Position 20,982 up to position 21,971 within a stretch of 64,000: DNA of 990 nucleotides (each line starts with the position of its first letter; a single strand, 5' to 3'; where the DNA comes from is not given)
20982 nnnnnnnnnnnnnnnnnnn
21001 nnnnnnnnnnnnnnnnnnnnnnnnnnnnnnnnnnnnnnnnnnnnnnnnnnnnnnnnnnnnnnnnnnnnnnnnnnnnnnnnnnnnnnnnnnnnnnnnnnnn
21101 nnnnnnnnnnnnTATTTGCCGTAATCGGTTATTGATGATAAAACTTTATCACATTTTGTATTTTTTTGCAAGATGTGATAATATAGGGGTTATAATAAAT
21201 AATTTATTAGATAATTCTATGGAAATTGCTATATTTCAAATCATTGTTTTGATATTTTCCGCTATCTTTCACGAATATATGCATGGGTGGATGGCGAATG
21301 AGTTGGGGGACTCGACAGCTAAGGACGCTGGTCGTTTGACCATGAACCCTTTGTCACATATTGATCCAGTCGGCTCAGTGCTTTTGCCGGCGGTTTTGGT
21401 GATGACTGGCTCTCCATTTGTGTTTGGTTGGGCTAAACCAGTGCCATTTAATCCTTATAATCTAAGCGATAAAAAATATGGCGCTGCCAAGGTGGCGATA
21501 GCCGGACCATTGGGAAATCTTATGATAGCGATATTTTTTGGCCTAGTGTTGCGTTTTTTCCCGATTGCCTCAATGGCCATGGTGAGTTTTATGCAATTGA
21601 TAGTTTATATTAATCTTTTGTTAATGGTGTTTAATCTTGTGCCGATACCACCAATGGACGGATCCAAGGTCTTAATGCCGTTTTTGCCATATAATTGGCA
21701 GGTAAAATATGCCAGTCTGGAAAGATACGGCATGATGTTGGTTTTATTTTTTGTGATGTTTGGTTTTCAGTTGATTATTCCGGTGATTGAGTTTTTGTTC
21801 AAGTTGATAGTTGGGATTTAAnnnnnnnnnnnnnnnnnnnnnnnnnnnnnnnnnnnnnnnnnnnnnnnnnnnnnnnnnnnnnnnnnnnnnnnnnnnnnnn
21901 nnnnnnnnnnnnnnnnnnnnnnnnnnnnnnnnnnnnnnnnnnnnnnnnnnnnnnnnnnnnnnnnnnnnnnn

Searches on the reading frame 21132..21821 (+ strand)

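Call 83: search_protein_families(library=pfam, proteins=[window:21132-21821:+], max_evalue=0.001)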
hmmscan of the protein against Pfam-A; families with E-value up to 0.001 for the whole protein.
window:21132-21821:+ (229 aa): 2 families
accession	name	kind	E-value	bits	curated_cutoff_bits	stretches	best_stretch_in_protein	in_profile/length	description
PF02163.28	Peptidase_M50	-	3.9e-09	36.6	27.2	1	146-209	155-219/221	Peptidase family M50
PF11255.13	DUF3054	-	3.4e-05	24.6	25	1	84-166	23-104/110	Protein of unknown function (DUF3054)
